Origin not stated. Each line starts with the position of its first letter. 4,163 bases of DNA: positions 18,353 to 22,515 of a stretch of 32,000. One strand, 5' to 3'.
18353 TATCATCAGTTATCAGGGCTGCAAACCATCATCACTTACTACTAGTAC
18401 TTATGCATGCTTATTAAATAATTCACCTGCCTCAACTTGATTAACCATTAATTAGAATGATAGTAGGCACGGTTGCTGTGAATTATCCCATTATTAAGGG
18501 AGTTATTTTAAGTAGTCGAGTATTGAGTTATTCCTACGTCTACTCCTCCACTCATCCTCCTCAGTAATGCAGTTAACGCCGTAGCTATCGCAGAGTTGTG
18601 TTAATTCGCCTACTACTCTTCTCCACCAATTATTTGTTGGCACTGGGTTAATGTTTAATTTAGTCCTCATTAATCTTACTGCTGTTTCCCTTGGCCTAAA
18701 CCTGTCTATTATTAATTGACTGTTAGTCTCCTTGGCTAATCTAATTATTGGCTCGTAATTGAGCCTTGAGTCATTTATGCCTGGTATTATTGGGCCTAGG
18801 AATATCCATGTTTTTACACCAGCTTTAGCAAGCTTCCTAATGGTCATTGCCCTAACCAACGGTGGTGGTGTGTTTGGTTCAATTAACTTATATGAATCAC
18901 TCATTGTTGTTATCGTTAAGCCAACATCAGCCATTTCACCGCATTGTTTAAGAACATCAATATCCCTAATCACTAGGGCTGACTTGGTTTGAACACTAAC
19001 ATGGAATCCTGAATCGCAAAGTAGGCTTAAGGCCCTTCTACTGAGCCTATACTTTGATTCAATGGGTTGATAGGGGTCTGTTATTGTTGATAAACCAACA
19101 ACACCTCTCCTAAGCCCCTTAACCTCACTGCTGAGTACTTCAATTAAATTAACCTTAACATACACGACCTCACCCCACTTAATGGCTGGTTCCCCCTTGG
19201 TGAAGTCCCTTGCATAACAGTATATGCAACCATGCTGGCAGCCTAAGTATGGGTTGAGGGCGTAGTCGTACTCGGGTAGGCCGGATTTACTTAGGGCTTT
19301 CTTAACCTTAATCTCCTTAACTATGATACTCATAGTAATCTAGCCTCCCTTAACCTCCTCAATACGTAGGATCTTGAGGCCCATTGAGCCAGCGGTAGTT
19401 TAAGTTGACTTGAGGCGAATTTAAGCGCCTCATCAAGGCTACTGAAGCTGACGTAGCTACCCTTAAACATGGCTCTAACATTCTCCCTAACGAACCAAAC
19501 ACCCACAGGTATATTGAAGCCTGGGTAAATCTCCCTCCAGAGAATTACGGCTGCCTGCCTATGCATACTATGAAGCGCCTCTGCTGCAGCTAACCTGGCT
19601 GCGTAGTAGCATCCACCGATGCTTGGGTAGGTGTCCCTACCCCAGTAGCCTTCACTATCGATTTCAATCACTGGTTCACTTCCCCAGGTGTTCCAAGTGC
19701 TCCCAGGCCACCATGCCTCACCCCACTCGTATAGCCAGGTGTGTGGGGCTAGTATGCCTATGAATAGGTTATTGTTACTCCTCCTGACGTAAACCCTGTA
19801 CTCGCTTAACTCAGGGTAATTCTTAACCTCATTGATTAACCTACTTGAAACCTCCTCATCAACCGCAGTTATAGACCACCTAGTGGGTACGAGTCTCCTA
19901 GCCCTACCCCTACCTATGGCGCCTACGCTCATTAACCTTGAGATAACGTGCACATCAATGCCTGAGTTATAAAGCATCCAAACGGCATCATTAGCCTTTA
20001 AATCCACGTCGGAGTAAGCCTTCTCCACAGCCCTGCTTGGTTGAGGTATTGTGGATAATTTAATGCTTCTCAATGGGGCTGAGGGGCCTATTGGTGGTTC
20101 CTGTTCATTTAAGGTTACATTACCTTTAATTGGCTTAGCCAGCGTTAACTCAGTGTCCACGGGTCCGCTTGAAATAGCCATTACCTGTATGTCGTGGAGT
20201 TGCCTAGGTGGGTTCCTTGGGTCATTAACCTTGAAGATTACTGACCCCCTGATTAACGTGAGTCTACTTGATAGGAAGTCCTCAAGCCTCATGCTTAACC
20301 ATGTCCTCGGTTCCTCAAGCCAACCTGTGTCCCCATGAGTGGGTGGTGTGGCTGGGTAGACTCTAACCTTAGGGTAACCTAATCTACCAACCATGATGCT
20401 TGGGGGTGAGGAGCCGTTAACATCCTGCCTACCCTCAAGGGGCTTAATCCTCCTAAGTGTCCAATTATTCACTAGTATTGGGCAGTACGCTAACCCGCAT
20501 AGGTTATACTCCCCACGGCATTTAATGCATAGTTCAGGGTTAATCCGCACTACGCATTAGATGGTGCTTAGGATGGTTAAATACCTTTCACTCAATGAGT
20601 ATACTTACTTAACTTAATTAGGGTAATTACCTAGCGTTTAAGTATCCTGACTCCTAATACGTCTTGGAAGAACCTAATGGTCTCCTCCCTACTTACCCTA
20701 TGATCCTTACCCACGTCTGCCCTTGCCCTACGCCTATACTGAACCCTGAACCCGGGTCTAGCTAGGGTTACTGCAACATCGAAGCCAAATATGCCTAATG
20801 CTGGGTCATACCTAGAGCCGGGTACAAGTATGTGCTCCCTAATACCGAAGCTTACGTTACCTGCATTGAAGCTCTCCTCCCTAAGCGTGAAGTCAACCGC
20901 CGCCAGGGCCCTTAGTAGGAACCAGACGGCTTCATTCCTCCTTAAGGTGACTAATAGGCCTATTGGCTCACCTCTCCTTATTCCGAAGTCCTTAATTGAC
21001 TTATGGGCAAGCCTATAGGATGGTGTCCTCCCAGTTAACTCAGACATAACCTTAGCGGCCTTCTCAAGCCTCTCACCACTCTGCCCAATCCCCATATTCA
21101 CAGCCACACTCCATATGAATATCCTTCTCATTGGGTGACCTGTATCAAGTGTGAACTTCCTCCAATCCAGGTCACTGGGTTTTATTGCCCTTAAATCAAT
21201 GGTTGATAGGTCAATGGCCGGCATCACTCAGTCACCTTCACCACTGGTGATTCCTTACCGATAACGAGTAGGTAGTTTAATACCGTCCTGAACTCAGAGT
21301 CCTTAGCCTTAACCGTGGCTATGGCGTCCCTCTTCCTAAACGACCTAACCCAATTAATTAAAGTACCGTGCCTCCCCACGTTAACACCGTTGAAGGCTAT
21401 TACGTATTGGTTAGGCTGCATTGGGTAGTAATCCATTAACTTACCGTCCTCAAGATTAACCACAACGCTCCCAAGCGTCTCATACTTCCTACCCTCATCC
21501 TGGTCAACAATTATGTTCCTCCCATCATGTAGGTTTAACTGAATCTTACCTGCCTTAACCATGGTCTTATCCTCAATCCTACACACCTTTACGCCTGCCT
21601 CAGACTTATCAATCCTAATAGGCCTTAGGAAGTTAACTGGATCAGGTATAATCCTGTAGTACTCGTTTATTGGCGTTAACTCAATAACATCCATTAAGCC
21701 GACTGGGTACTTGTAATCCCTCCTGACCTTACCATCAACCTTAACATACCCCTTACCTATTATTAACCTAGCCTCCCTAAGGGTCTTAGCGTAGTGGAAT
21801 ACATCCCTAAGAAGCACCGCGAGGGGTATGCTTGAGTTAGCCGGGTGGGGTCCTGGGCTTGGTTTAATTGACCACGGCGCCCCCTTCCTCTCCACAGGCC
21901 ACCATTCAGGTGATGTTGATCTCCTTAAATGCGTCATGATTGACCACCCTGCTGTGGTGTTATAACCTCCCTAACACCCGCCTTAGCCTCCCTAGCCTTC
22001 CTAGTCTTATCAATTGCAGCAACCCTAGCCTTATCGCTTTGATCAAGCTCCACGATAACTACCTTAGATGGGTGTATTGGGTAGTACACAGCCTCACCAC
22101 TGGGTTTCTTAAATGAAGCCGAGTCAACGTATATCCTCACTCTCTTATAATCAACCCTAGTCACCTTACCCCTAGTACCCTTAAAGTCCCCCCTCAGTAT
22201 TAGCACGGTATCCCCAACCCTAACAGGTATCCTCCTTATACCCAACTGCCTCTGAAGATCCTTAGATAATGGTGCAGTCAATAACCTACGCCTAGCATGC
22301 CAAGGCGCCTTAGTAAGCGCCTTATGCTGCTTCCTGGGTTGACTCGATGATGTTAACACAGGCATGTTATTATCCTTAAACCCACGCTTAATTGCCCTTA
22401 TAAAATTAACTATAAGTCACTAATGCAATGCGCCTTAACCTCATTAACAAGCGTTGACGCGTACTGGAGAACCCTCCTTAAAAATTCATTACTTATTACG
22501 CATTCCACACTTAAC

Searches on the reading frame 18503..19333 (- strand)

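Call 6: search_protein_families(library=pfam, proteins=[window:18503-19333:-], max_evalue=0.001)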
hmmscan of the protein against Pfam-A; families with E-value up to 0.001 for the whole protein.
window:18503-19333:- (276 aa): 1 family
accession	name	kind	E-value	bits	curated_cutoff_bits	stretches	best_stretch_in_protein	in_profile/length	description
PF04055.27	Radical_SAM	-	1.8e-11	45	29.5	1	27-190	2-158/166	Radical SAM superfamily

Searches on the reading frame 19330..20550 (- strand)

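Call 6: search_protein_families(library=pfam, proteins=[window:19330-20550:-], max_evalue=0.001)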
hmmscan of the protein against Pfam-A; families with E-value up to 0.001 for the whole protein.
window:19330-20550:- (406 aa): 2 families
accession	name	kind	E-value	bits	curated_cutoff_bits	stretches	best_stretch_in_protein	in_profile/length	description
PF04894.17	Nre_N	-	1.4e-102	343.6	25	1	17-287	1-270/270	Archaeal Nre, N-terminal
PF04895.17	Nre_C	-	2.3e-39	134.1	27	1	300-404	1-105/110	Archaeal Nre, C-terminal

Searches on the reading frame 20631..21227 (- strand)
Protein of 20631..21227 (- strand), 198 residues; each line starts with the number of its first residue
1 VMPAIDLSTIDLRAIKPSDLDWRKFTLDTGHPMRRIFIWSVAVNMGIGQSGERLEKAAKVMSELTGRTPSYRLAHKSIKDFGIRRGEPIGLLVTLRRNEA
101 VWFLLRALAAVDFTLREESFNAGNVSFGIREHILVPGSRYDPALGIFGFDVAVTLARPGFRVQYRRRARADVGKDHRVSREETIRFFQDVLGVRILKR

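Call 6: search_protein_families(library=pfam, proteins=[window:20631-21227:-], max_evalue=0.001)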
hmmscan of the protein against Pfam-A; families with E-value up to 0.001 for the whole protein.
window:20631-21227:- (198 aa): 2 families
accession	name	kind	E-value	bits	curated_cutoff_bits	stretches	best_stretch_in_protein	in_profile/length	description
PF00281.24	Ribosomal_L5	-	4.4e-16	59.4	34.9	1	31-84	1-57/57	Ribosomal protein L5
PF00673.26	Ribosomal_L5_C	-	8.6e-16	58.3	27.8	1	88-184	1-92/94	ribosomal L5P family C-terminus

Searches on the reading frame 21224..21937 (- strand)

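Call 6: search_protein_families(library=pfam, proteins=[window:21224-21937:-], max_evalue=0.001)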
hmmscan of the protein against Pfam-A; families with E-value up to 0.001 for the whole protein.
window:21224-21937:- (237 aa): 3 families
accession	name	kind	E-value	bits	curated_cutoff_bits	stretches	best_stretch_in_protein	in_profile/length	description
PF00900.26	Ribosomal_S4e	-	6.4e-26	90.4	25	1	90-166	1-74/75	Ribosomal family S4e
PF08071.17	RS4NT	-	6.6e-09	36.1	27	1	3-33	6-36/37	RS4NT (NUC023) domain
PF01479.30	S4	-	9.4e-09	35.3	22.8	1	49-85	12-48/48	S4 domain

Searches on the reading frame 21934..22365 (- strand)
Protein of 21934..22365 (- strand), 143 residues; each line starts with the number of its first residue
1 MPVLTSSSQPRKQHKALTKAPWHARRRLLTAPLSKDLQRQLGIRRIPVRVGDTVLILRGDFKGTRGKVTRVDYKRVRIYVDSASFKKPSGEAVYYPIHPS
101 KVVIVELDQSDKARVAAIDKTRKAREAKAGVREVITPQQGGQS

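Call 6: search_protein_families(library=pfam, proteins=[window:21934-22365:-], max_evalue=0.001)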
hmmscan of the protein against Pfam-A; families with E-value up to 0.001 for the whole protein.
window:21934-22365:- (143 aa): 3 families
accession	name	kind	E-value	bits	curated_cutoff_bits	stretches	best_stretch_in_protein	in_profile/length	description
PF16906.11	Ribosomal_L26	-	5.5e-26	91.3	28.8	1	7-120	1-81/82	Ribosomal proteins L26 eukaryotic, L24P archaeal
PF00467.35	KOW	-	6.3e-09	35.7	22.3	1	50-81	1-32/32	KOW motif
PF23284.2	KOW2_Spt5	-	3.6e-06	27.1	28.9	1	51-88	2-39/50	Transcription elongation factor SPT5, second KOW domain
